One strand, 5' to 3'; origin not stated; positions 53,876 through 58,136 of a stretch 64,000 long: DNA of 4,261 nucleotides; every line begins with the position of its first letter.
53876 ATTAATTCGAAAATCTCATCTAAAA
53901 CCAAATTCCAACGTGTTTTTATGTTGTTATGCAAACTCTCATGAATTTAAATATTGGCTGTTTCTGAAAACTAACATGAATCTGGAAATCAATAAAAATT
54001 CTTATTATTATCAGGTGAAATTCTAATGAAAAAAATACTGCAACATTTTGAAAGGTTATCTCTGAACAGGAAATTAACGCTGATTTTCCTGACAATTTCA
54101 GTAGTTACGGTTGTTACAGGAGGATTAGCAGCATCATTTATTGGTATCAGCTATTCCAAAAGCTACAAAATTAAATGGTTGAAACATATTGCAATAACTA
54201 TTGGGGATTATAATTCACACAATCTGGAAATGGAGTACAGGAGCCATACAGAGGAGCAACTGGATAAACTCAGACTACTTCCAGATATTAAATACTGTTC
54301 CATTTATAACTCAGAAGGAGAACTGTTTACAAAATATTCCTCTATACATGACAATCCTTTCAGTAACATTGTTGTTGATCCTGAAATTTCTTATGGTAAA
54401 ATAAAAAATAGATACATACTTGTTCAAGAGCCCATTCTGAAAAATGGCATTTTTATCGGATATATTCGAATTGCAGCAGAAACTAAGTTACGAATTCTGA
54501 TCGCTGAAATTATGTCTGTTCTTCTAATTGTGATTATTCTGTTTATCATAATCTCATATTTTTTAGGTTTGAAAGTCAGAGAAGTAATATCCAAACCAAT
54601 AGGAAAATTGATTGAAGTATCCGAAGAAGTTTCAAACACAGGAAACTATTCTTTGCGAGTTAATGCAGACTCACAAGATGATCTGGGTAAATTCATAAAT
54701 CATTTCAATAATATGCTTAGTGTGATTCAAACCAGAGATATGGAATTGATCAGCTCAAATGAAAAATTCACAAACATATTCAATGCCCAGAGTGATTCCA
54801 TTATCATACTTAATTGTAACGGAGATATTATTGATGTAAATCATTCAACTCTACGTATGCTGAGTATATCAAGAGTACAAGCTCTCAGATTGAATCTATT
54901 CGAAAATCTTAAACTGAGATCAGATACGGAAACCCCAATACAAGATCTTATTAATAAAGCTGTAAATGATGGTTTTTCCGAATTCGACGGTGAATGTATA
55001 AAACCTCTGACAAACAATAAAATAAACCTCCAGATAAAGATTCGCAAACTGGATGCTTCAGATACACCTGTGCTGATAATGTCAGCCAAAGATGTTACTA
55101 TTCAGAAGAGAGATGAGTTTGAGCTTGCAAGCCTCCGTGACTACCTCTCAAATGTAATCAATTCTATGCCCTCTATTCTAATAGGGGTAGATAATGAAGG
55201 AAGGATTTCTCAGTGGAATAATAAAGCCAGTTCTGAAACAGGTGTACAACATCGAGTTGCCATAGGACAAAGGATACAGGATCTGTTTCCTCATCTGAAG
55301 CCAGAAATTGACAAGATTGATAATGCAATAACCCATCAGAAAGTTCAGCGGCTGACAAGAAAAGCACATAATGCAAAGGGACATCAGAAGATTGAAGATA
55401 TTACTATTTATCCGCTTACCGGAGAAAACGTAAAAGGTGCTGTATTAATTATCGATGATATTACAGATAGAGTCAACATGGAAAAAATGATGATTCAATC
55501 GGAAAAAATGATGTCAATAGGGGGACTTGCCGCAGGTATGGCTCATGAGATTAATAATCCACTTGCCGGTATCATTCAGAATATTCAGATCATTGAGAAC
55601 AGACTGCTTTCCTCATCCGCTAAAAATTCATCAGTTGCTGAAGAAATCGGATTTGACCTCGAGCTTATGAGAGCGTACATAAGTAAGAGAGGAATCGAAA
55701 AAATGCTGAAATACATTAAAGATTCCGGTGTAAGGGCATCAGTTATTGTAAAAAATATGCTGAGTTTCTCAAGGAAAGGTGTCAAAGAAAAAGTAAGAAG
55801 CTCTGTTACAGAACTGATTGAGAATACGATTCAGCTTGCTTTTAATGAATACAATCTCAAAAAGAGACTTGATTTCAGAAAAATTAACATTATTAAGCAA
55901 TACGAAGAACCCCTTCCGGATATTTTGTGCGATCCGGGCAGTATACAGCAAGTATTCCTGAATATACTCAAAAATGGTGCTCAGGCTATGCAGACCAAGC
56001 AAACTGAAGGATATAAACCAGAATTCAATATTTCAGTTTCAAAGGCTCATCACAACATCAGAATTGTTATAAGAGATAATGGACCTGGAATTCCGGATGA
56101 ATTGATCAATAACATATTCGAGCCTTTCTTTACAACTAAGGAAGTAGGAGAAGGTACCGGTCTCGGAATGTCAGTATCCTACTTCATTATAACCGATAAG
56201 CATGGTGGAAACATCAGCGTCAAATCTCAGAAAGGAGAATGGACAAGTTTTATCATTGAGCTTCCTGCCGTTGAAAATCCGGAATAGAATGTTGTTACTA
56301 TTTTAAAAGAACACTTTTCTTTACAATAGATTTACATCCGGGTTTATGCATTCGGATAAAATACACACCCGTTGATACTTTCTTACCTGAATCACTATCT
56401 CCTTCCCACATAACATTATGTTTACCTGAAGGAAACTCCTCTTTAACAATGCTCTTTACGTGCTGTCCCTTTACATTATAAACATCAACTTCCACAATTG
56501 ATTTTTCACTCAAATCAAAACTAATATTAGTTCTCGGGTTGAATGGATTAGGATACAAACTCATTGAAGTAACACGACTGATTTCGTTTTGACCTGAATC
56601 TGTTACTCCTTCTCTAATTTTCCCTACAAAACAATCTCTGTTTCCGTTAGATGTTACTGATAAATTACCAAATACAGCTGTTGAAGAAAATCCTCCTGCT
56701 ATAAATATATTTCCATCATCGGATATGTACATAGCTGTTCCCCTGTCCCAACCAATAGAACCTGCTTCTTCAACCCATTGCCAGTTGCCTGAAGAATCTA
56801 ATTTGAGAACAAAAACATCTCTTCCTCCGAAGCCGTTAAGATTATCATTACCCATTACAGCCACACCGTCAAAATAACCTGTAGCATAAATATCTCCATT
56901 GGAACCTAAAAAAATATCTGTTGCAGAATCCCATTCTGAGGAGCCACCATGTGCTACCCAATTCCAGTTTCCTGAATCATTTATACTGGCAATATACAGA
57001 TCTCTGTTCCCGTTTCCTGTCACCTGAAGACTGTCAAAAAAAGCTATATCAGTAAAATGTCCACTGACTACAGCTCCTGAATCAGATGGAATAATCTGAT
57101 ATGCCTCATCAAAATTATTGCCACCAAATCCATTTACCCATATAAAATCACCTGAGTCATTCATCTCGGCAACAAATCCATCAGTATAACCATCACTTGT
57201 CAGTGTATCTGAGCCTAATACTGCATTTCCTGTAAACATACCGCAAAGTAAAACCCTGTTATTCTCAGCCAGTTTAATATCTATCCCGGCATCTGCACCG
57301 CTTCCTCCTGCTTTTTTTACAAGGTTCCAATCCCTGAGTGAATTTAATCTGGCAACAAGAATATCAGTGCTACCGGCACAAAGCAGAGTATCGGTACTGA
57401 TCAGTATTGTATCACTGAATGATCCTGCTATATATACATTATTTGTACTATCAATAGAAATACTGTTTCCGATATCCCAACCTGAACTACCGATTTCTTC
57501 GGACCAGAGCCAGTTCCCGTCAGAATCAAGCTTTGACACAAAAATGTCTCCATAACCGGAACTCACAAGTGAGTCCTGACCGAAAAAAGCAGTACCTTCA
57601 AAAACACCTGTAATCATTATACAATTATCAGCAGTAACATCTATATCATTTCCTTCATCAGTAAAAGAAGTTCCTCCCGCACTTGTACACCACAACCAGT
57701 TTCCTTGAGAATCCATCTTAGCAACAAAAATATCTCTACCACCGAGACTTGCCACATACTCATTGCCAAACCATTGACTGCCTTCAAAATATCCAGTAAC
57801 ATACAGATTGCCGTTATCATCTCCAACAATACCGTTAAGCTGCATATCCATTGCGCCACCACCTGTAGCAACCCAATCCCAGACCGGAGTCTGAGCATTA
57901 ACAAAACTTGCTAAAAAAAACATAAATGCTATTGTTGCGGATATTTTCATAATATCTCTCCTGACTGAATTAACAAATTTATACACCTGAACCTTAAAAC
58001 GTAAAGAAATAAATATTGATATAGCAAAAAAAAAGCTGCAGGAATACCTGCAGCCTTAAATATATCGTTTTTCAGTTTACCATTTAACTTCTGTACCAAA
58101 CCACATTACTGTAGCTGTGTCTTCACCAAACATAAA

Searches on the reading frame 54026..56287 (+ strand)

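Call 86: search_protein_families(library=pfam, proteins=[window:54026-56287:+], max_evalue=0.00001)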
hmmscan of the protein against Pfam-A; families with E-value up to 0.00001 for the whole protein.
window:54026-56287:+ (753 aa): 6 families
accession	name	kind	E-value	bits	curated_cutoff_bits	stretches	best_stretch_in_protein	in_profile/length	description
PF02518.31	HATPase_c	-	1.4e-23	83.9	26.4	1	636-748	2-109/111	Histidine kinase-, DNA gyrase B-, and HSP90-like ATPase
PF13426.13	PAS_9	-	2.5e-15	57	27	1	383-481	3-103/103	PAS domain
PF00989.32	PAS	-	2.2e-13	50.6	22.6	1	374-459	3-77/113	PAS fold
PF08448.16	PAS_4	-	2.9e-10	40.8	23.1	1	379-483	2-109/110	PAS fold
PF13188.13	PAS_8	-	4.7e-09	36.3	21.8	0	246-297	1-52/65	PAS domain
PF00512.31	HisKA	-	1.6e-08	34.9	26.9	1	500-584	4-63/66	His Kinase A (phospho-acceptor) domain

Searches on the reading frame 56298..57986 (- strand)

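Call 86: search_protein_families(library=pfam, proteins=[window:56298-57986:-], max_evalue=0.00001)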
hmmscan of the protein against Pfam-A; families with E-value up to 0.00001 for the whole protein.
window:56298-57986:- (562 aa): 3 families
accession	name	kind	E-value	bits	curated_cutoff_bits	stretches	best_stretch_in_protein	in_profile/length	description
PF06739.17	SBBP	-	3.2e-08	33.8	20.5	0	161-189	2-31/38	Beta-propeller repeat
PF13860.13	FlgD_ig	-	6.3e-08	32.9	27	1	487-546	11-73/79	FlgD Ig-like domain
PF18962.6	Por_Secre_tail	-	2e-07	31.6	27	1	477-558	1-73/75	Secretion system C-terminal sorting domain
